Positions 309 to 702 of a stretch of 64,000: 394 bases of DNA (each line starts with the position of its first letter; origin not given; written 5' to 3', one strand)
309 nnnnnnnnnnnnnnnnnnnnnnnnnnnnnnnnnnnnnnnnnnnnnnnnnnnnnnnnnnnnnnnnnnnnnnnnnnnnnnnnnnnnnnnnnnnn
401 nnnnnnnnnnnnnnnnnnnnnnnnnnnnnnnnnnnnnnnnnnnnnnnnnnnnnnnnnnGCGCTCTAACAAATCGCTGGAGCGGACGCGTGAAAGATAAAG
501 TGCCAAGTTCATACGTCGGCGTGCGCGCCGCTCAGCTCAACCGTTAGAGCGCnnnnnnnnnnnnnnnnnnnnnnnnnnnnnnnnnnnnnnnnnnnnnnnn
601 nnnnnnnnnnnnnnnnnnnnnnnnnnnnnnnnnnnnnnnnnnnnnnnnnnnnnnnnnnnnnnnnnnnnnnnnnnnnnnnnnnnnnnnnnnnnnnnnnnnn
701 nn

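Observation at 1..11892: Large sedentary-type integron cassette array (22 attC sites, ~24 cassettes) with the integrase off-window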

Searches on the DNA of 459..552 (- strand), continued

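Call 41: search_with_rna_model(model_id=R1, sources=[L001, L002, L003, L004, L005, L006, L007, L008, L009, L010, L011, L012, L013, L014, L015, L016, L017, L018, L019, L020, L021, L022, L023, L024, L025, L026, L027, L028, L029, L030, L031, L032, L033, L034, L035, L036, L037, L038, L039, L040, L041, L042, L043, L044, L045, L046, L047, L048, L049, L050, L051, L052, L053, L054, L055, L056, L057, L058, L059, L060, L061, L062, L063, L064, L065, L066, L067, L068, L069, L070, L071, L072, L073, L074, L075, L076, L077, L078, L079, L080, L081, L082, L083, L084, L085, L086, L087, L088, L089, L090, L091, L092, L093, L094, L095, L096, L097, L098, L099, L100], max_evalue=0.001, make_alignment=true)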
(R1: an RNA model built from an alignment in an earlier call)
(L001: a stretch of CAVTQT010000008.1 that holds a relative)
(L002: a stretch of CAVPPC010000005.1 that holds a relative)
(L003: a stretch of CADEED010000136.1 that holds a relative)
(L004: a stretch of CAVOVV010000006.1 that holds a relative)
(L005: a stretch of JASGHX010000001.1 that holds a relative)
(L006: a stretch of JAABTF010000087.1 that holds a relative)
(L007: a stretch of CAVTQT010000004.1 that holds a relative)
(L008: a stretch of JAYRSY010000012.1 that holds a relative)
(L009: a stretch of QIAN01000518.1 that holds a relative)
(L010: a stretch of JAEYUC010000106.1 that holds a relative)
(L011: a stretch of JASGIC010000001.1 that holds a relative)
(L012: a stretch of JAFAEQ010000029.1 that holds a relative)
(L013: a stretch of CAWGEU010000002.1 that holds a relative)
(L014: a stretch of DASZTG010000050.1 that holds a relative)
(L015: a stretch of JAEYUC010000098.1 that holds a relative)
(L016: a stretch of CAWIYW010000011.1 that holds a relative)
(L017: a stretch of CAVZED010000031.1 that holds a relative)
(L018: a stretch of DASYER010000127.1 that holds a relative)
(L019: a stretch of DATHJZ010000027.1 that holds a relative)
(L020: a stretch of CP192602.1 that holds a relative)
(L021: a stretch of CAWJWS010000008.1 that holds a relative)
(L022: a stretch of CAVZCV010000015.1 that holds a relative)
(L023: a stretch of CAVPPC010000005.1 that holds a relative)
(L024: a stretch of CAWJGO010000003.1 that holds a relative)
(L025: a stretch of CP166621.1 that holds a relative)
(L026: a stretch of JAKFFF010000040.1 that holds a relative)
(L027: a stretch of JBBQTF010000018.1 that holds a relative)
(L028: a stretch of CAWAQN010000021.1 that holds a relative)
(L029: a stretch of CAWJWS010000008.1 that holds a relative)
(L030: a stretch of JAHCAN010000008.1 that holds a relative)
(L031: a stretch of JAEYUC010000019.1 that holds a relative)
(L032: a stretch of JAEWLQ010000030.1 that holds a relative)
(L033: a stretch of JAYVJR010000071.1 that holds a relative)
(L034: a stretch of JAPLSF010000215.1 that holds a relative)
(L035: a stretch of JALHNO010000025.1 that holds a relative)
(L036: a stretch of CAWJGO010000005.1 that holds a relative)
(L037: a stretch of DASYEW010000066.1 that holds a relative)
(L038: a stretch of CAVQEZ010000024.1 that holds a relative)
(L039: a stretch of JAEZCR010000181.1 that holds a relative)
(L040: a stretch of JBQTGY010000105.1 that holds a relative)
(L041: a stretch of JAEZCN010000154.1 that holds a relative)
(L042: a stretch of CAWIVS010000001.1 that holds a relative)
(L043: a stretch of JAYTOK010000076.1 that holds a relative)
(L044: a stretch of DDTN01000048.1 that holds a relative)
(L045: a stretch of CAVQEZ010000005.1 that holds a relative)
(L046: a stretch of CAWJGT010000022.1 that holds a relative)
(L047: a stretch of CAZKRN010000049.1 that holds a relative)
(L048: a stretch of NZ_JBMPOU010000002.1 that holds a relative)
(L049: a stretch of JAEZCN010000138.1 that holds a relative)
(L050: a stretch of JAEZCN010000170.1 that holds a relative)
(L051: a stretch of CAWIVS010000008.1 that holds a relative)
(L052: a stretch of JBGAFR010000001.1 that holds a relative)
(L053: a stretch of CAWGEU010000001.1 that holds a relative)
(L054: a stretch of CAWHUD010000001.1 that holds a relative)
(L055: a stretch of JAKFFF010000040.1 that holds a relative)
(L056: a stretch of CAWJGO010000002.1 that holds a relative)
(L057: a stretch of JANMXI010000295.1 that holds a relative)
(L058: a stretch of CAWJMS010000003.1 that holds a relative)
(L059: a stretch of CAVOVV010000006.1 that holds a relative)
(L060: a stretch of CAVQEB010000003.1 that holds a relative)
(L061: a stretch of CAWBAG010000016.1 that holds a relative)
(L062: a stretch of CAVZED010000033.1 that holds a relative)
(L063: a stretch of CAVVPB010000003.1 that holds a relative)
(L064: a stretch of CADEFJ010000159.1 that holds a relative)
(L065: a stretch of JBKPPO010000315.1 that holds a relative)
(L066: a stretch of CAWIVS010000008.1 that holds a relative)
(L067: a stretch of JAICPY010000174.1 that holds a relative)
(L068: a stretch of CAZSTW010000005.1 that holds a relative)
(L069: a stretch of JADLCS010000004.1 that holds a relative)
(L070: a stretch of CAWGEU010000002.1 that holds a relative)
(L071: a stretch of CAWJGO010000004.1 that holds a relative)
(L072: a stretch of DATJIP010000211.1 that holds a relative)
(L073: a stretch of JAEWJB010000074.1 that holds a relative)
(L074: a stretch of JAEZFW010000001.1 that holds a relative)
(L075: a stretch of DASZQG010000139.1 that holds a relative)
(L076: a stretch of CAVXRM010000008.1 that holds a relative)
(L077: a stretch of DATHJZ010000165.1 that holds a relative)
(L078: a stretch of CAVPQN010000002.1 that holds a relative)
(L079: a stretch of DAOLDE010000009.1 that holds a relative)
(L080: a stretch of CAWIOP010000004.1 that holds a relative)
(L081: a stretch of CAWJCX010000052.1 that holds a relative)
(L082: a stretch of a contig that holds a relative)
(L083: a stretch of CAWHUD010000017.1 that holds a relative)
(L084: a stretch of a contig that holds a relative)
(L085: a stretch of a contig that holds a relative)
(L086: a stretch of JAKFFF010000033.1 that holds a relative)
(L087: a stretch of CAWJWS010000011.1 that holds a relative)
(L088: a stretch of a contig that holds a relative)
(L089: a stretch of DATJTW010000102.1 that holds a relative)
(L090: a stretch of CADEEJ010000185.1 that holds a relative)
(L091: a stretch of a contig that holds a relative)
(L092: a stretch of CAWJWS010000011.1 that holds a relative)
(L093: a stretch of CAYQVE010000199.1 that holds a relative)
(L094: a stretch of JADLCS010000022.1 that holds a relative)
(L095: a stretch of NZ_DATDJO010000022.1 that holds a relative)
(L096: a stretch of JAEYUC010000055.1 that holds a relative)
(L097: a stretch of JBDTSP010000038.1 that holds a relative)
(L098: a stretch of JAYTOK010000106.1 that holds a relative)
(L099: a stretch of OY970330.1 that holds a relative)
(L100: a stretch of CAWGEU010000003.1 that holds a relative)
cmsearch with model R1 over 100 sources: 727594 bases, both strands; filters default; matches with E-value up to 0.001: 496.
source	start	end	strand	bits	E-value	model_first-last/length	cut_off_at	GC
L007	1666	1759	+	118.8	9.5e-32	1-94/94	no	0.63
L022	5856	5949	+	118.7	1e-31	1-94/94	no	0.61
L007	2671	2764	+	117.3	2.8e-31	1-94/94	no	0.63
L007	3627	3720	+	117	3.3e-31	1-94/94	no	0.64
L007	1193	1286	+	116.7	4.2e-31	1-94/94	no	0.61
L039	2021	2114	-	116.2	6e-31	1-94/94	no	0.59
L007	6477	6570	+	116.1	6.1e-31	1-94/94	no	0.62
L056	1059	1152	+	114.2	2.2e-30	1-94/94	no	0.62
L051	11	104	-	114.2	2.2e-30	1-94/94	no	0.62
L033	4354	4447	-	113.8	3e-30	1-94/94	no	0.63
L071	1853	1946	+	113.7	3.2e-30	1-94/94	no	0.64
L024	4681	4774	+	113.6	3.6e-30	1-94/94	no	0.64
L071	3844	3937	+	112.9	5.6e-30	1-94/94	no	0.57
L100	6256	6349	+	112.8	5.9e-30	1-94/94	no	0.63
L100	7332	7425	+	112.8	5.9e-30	1-94/94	no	0.59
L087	3853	3946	+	112.8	5.9e-30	1-94/94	no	0.63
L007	5701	5794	+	112.6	6.8e-30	1-94/94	no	0.61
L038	1070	1163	-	112.3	8.3e-30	1-94/94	no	0.61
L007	5184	5277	+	112.3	8.4e-30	1-94/94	no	0.62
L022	5475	5568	+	112.1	9.9e-30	1-94/94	no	0.59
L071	2846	2939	+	112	1.1e-29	1-94/94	no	0.64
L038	3419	3512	-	111.7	1.3e-29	1-94/94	no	0.63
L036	6105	6198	-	111.7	1.3e-29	1-94/94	no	0.62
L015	4114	4207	-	111.4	1.6e-29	1-94/94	no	0.61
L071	4318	4411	+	111.3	1.7e-29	1-94/94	no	0.65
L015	4515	4608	-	111.2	1.8e-29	1-94/94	no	0.62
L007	4603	4696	+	111.2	1.8e-29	1-94/94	no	0.62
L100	5805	5898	+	111.1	1.9e-29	1-94/94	no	0.6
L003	967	1060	+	110.9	2.2e-29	1-94/94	no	0.63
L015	5332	5425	-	110.7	2.6e-29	1-94/94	no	0.62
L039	6032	6125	-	109.9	4.4e-29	1-94/94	no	0.62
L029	2878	2971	-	109.9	4.5e-29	1-94/94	no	0.62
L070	7174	7267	-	109.7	5.1e-29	1-94/94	no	0.63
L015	2977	3070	-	109.5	5.8e-29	1-94/94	no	0.61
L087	6888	6981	+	109.5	5.9e-29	1-94/94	no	0.63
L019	4189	4282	+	108.8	9.3e-29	1-94/94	no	0.63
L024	7033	7126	+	108.8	9.4e-29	1-94/94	no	0.63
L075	3235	3328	-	108.8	9.5e-29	1-94/94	no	0.66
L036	4814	4907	-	108.8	9.6e-29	1-94/94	no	0.61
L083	4267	4360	+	108.8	9.7e-29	1-94/94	no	0.62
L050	769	862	-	108.8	9.8e-29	1-94/94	no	0.63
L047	1086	1179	-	108.5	1.2e-28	1-94/94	no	0.62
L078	7860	7953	-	108.4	1.2e-28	1-94/94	no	0.62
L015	7512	7605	-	108.3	1.4e-28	1-94/94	no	0.62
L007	775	869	+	108.2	1.5e-28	1-94/94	no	0.65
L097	1731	1824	+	108.1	1.5e-28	1-94/94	no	0.59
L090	941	1034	-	108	1.7e-28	1-94/94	no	0.61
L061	1490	1583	-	107.8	1.9e-28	1-94/94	no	0.59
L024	5170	5263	+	107.8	1.9e-28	1-94/94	no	0.64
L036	6984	7077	-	107.8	1.9e-28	1-94/94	no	0.64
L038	6003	6096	-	107.8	1.9e-28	1-94/94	no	0.63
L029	2485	2578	-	107.6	2.2e-28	1-94/94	no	0.61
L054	7769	7862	+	107.5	2.3e-28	1-94/94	no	0.61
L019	4868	4961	+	107.4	2.5e-28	1-94/94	no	0.63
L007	4125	4217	+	107.4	2.5e-28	1-94/94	no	0.61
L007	3155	3247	+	107.3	2.7e-28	1-94/94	no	0.63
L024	7549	7642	+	107.2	2.8e-28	1-94/94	no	0.61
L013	976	1069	-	107.2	2.9e-28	1-94/94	no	0.61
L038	541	634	-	107.1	3.1e-28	1-94/94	no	0.63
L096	1698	1791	+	107.1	3.2e-28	1-94/94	no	0.6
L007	2184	2277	+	107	3.2e-28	1-94/94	no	0.63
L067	6663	6756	+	106.9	3.6e-28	1-94/94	no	0.61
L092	769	862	+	106.8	3.7e-28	1-94/94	no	0.6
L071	309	402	+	106.8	3.8e-28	1-94/94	no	0.65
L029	5691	5784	-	106.7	4e-28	1-94/94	no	0.62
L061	7840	7933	-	106.7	4.1e-28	1-94/94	no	0.67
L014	6500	6593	-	106.7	4.1e-28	1-94/94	no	0.63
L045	4735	4828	-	106.6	4.4e-28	1-94/94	no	0.66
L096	555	648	+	106.6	4.5e-28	1-94/94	no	0.63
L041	1841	1934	-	106.5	4.6e-28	1-94/94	no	0.62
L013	266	359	-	106.5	4.6e-28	1-94/94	no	0.64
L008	5930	6023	+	106.3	5.3e-28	1-94/94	no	0.67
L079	2268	2361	+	106.2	5.7e-28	1-94/94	no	0.6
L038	2991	3084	-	106.1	6e-28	1-94/94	no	0.6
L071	2426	2519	+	106.1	6.2e-28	1-94/94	no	0.6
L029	3272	3365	-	105.8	7.6e-28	1-94/94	no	0.62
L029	4722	4815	-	105.7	8.1e-28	1-94/94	no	0.61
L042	1552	1645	+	105.6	8.5e-28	1-94/94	no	0.63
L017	457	550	-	105.6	8.8e-28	1-94/94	no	0.6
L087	5768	5861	+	105.6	8.9e-28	1-94/94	no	0.63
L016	2189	2282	-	105.3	1e-27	1-94/94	no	0.65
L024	2661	2754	+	105.3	1.1e-27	1-94/94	no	0.59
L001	5736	5829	-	105.3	1.1e-27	1-94/94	no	0.61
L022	3800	3893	+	105.3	1.1e-27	1-94/94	no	0.64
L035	4577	4670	-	105.3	1.1e-27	1-94/94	no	0.61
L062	4703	4797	-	105.2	1.1e-27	1-94/94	no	0.65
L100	6875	6968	+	105.1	1.2e-27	1-94/94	no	0.65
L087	3362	3455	+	105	1.3e-27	1-94/94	no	0.62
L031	7226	7319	+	104.9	1.4e-27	1-94/94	no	0.67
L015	4910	5003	-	104.9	1.4e-27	1-94/94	no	0.63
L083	4656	4749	+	104.9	1.4e-27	1-94/94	no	0.65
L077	6706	6799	-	104.8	1.5e-27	1-94/94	no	0.56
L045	3205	3297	-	104.8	1.5e-27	1-94/94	no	0.62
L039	5459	5552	-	104.5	1.8e-27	1-94/94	no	0.65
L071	1331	1424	+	104.5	1.9e-27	1-94/94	no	0.63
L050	1243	1336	-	104.4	1.9e-27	1-94/94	no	0.59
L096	1123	1216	+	104.4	2e-27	1-94/94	no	0.57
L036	5697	5790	-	104.4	2e-27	1-94/94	no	0.6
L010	405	498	-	104.4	2e-27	1-94/94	no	0.61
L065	281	374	-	104.3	2.1e-27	1-94/94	no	0.6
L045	6632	6725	-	104.3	2.1e-27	1-94/94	no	0.65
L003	44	137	+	104.2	2.3e-27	1-94/94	no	0.61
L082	4350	4443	+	104.2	2.3e-27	1-94/94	no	0.6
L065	2984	3077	-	104.1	2.4e-27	1-94/94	no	0.65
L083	2911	3004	+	104.1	2.5e-27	1-94/94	no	0.61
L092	1626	1719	+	104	2.5e-27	1-94/94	no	0.61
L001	6145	6239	-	103.9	2.8e-27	1-94/94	no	0.62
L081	7130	7223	+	103.9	2.9e-27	1-94/94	no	0.65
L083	6018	6111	+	103.8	2.9e-27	1-94/94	no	0.62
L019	5541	5634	+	103.8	3e-27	1-94/94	no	0.6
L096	2555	2648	+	103.8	3.1e-27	1-94/94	no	0.63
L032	7347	7440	+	103.7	3.3e-27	1-94/94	no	0.63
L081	7678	7771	+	103.5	3.7e-27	1-94/94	no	0.65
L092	272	365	+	103.5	3.8e-27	1-94/94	no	0.6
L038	2489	2582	-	103.4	3.9e-27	1-94/94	no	0.66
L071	812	905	+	103.4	4e-27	1-94/94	no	0.6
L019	1280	1373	+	103.2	4.5e-27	1-94/94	no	0.61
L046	4737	4830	-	103.2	4.5e-27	1-94/94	no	0.63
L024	946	1039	+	103.1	4.9e-27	1-94/94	no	0.61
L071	3297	3390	+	103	5.1e-27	1-94/94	no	0.6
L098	5277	5370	+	103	5.2e-27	1-94/94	no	0.64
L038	4008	4101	-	103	5.3e-27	1-94/94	no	0.66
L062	3604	3697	-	102.9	5.4e-27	1-94/94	no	0.64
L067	5823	5916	+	102.9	5.4e-27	1-94/94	no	0.63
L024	1494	1587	+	102.9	5.5e-27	1-94/94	no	0.59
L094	4255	4348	+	102.8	6.1e-27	1-94/94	no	0.56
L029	7691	7784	-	102.7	6.2e-27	1-94/94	no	0.64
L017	39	133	-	102.7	6.3e-27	1-94/94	no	0.6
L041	2899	2992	-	102.6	6.7e-27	1-94/94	no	0.64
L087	2879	2972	+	102.5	7.1e-27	1-94/94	no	0.66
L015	6663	6756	-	102.4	7.6e-27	1-94/94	no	0.61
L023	5023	5116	-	102.4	7.9e-27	1-94/94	no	0.59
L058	5328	5421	+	102.3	8.4e-27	1-94/94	no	0.63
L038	1623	1716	-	102.2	9.2e-27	1-94/94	no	0.61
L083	385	478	+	102.2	9.2e-27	1-94/94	no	0.65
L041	1413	1506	-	102.1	9.7e-27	1-94/94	no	0.61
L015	5795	5888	-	102.1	9.9e-27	1-94/94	no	0.59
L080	6073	6166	+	102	1.1e-26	1-94/94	no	0.59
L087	4815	4908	+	101.9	1.1e-26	1-94/94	no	0.62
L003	515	608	+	101.9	1.1e-26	1-94/94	no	0.67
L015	1246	1339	-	101.8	1.2e-26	1-94/94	no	0.62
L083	5149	5241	+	101.8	1.2e-26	1-94/94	no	0.63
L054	6731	6824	+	101.7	1.2e-26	1-94/94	no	0.63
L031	7833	7926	+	101.7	1.3e-26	1-94/94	no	0.62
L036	5216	5309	-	101.6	1.3e-26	1-94/94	no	0.63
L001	5184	5277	-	101.6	1.4e-26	1-94/94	no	0.6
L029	3774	3867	-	101.5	1.4e-26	1-94/94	no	0.62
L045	4197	4291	-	101.5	1.5e-26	1-94/94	no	0.63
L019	1762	1855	+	101.5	1.5e-26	1-94/94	no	0.65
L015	745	838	-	101.4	1.6e-26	1-94/94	no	0.57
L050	3595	3688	-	101.4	1.6e-26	1-94/94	no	0.59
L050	184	277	-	101.2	1.8e-26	1-94/94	no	0.65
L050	1799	1892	-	101.1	1.9e-26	1-94/94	no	0.65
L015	351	444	-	101.1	1.9e-26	1-94/94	no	0.61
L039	4864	4957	-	101.1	2e-26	1-94/94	no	0.61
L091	5742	5835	-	101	2.1e-26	1-94/94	no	0.59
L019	3595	3689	+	101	2.1e-26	1-94/94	no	0.63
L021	6621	6714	-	100.8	2.4e-26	1-94/94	no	0.63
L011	2148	2241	-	100.7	2.6e-26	1-94/94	no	0.61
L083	5652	5745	+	100.6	2.7e-26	1-94/94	no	0.64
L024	6625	6718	+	100.4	3e-26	1-94/94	no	0.64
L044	1329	1422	+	100.3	3.3e-26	1-94/94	no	0.62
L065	2414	2507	-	100.3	3.3e-26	1-94/94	no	0.63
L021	5280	5373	-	100.3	3.3e-26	1-94/94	no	0.62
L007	22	116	+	100.3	3.3e-26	1-94/94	no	0.63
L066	6868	6961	-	100.3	3.4e-26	1-94/94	no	0.64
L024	6049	6142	+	100.1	3.9e-26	1-94/94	no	0.66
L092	1216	1309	+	100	4e-26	1-94/94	no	0.6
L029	1987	2080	-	100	4.1e-26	1-94/94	no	0.61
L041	608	701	-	99.9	4.4e-26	1-94/94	no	0.61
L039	2615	2708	-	99.8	4.9e-26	1-94/94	no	0.63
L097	1231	1324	+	99.6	5.3e-26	1-94/94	no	0.57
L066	7393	7488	-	99.5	6e-26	1-94/94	no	0.62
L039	4183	4276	-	99.3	6.8e-26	1-94/94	no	0.62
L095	2712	2805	-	99.2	7.1e-26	1-94/94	no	0.61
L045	6247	6340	-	99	8.1e-26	1-94/94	no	0.62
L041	3869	3962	-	99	8.2e-26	1-94/94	no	0.6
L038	7619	7713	-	98.9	8.6e-26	1-94/94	no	0.61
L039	37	130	-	98.9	8.8e-26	1-94/94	no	0.6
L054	4801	4894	+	98.8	9.6e-26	1-94/94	no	0.65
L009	1611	1704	+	98.7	9.8e-26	1-94/94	no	0.64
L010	2840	2933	-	98.7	1e-25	1-94/94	no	0.61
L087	5372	5465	+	98.6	1.1e-25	1-94/94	no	0.63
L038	5085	5179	-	98.5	1.1e-25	1-94/94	no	0.59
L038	4507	4600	-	98.5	1.2e-25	1-94/94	no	0.64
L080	4278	4371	+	98.4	1.3e-25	1-94/94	no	0.66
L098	6306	6399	+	98.4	1.3e-25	1-94/94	no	0.56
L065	1902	1995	-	98.3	1.3e-25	1-94/94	no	0.6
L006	4122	4215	-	98.3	1.3e-25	1-94/94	no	0.59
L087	6458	6551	+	98.2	1.4e-25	1-94/94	no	0.64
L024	3605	3698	+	98.1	1.5e-25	1-94/94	no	0.56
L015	3447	3540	-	98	1.7e-25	1-94/94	no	0.63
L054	4277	4370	+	97.9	1.8e-25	1-94/94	no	0.62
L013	1485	1578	-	97.8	1.8e-25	1-94/94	no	0.65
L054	3762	3855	+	97.8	1.8e-25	1-94/94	no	0.65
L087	7778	7871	+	97.7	1.9e-25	1-94/94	no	0.59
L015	36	129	-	97.7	2.1e-25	1-94/94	no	0.59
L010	1785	1878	-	97.6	2.2e-25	1-94/94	no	0.6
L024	3984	4077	+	97.4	2.5e-25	1-94/94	no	0.62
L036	7681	7774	-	97.4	2.5e-25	1-94/94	no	0.62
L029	5205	5298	-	97.4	2.5e-25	1-94/94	no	0.65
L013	4149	4242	-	97.4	2.5e-25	1-94/94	no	0.62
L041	76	169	-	97.3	2.6e-25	1-94/94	no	0.6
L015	7099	7192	-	97.3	2.7e-25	1-94/94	no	0.63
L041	2401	2494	-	97.2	2.7e-25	1-94/94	no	0.64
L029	1495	1588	-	97.2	2.8e-25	1-94/94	no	0.6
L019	715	808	+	97.2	2.8e-25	1-94/94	no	0.64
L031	4494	4587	+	97.2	2.9e-25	1-94/94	no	0.61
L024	3211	3304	+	97.2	2.9e-25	1-94/94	no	0.64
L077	7224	7317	-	97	3.2e-25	1-94/94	no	0.66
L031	6278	6371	+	97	3.2e-25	1-94/94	no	0.57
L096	3607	3700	+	96.9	3.4e-25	1-94/94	no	0.61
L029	6178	6271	-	96.8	3.8e-25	1-94/94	no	0.62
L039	1446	1539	-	96.8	3.8e-25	1-94/94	no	0.62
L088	5351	5444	-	96.8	3.8e-25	1-94/94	no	0.62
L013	3146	3241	-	96.8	3.9e-25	1-94/94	no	0.61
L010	4253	4346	-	96.7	3.9e-25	1-94/94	no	0.59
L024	2039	2132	+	96.6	4.4e-25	1-94/94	no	0.61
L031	6846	6939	+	96.5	4.5e-25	1-94/94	no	0.59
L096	4072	4165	+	96.3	5.3e-25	1-94/94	no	0.6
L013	5853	5946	-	96.3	5.4e-25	1-94/94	no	0.6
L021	5738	5831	-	96.2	5.5e-25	1-94/94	no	0.61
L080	2434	2526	+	96.2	5.5e-25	1-94/94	no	0.66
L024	380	472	+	96.2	5.5e-25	1-94/94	no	0.59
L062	2740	2833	-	95.9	6.7e-25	1-94/94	no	0.65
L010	1321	1414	-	95.9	6.9e-25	1-94/94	no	0.57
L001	5340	5433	-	95.9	7.2e-25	1-94/94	no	0.61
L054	3252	3345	+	95.8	7.7e-25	1-94/94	no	0.63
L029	1093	1186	-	95.6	8.5e-25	1-94/94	no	0.56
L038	5541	5634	-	95.4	9.5e-25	1-94/94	no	0.64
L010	3793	3886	-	95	1.3e-24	1-94/94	no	0.61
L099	4854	4947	+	95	1.3e-24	1-94/94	no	0.62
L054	5785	5878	+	94.8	1.5e-24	1-94/94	no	0.56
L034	6548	6641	+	94.7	1.6e-24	1-94/94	no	0.64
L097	634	727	+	94.7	1.6e-24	1-94/94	no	0.61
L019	3175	3268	+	94.3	2.1e-24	1-94/94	no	0.62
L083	2334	2427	+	94.3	2.1e-24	1-94/94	no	0.61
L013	3652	3745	-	94.2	2.2e-24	1-94/94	no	0.64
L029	7209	7302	-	94.2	2.3e-24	1-94/94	no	0.64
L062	5288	5381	-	93.9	2.7e-24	1-94/94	no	0.61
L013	2581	2674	-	93.8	2.9e-24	1-94/94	no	0.63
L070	7816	7909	-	93.7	3.1e-24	1-94/94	no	0.59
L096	2980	3073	+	93.7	3.3e-24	1-94/94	no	0.66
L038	1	85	-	93.6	3.4e-24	1-85/94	3'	0.6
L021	6196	6289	-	93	5.3e-24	1-94/94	no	0.6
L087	4373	4466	+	92.7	6.1e-24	1-94/94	no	0.67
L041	4428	4521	-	92.4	7.8e-24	1-94/94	no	0.61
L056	1605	1699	+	92.2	8.7e-24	1-94/94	no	0.6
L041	988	1081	-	91.7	1.2e-23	1-94/94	no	0.62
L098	5699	5791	+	91.7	1.2e-23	1-94/94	no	0.54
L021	7078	7171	-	91.7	1.2e-23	1-94/94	no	0.61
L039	929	1022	-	91.7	1.3e-23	1-94/94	no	0.62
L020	7169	7260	-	91.4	1.6e-23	1-94/94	no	0.64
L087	981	1074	+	91.1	1.9e-23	1-94/94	no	0.65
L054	7211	7304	+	91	2e-23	1-94/94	no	0.64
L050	2688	2781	-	91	2e-23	1-94/94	no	0.6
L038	2081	2174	-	91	2.1e-23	1-94/94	no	0.6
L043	7402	7495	-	90.5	2.8e-23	1-94/94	no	0.65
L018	747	840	-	90.2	3.4e-23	1-94/94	no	0.55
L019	2689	2782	+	90.2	3.6e-23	1-94/94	no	0.64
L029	6647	6740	-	90.2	3.6e-23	1-94/94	no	0.59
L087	7319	7412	+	90.1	3.7e-23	1-94/94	no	0.57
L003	1412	1505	+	90.1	3.8e-23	1-94/94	no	0.65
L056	2042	2135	+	90.1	3.9e-23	1-94/94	no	0.61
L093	5776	5869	+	89.8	4.7e-23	1-94/94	no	0.64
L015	6348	6441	-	89.7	4.9e-23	1-94/94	no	0.59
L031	3633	3726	+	89.6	5.3e-23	1-94/94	no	0.62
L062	3118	3211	-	89.6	5.4e-23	1-94/94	no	0.64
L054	6195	6288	+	89.2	7.2e-23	1-94/94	no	0.6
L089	6378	6471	+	89.1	7.3e-23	1-94/94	no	0.64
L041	6059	6152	-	89.1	7.5e-23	1-94/94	no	0.62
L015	1648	1741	-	89.1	7.6e-23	1-94/94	no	0.62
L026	7268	7361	+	88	1.7e-22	1-94/94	no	0.64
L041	3299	3392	-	87.8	1.8e-22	1-94/94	no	0.64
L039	3079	3172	-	87.6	2.1e-22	1-94/94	no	0.65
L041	6460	6553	-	87.5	2.3e-22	1-94/94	no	0.57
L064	2892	2985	-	86.6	4.1e-22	1-94/94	no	0.6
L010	3224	3317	-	86.3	5.2e-22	1-94/94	no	0.63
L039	7818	7911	-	86.3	5.3e-22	1-94/94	no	0.63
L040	4591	4684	-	86.2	5.7e-22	1-94/94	no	0.64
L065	1279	1372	-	85.9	6.6e-22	1-94/94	no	0.59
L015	2577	2670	-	85.8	7.5e-22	1-94/94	no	0.61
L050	3147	3240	-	85.4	9.7e-22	1-94/94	no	0.6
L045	7804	7897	-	85.3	1.1e-21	1-94/94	no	0.6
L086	299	392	+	85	1.3e-21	1-94/94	no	0.62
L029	4232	4325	-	84.9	1.4e-21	1-94/94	no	0.61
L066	6448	6540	-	84.4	1.9e-21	1-94/94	no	0.59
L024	5617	5710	+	84.4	1.9e-21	1-94/94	no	0.59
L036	6537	6630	-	84.4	1.9e-21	1-94/94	no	0.59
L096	118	211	+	84.2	2.2e-21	1-94/94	no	0.62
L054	2106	2199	+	84.2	2.2e-21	1-94/94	no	0.63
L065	848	941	-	84.1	2.4e-21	1-94/94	no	0.61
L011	976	1069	-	84.1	2.4e-21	1-94/94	no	0.62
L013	7806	7899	-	83.8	3e-21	1-94/94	no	0.65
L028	1244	1337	-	83.7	3.1e-21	1-94/94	no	0.62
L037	6051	6145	+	83.6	3.3e-21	1-94/94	no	0.61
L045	7249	7340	-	83.5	3.6e-21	1-94/94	no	0.63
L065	4001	4091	-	83.3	4.1e-21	1-94/94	no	0.63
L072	2000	2093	-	83.1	4.6e-21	1-94/94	no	0.61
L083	1399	1490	+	82.7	6.3e-21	1-94/94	no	0.59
(196 more, lower-scoring)

Alignment A2: 150 matches aligned to the model, 99 columns, each read 5' to 3' on its own strand. Consensus structure (alignment columns), stored with it:
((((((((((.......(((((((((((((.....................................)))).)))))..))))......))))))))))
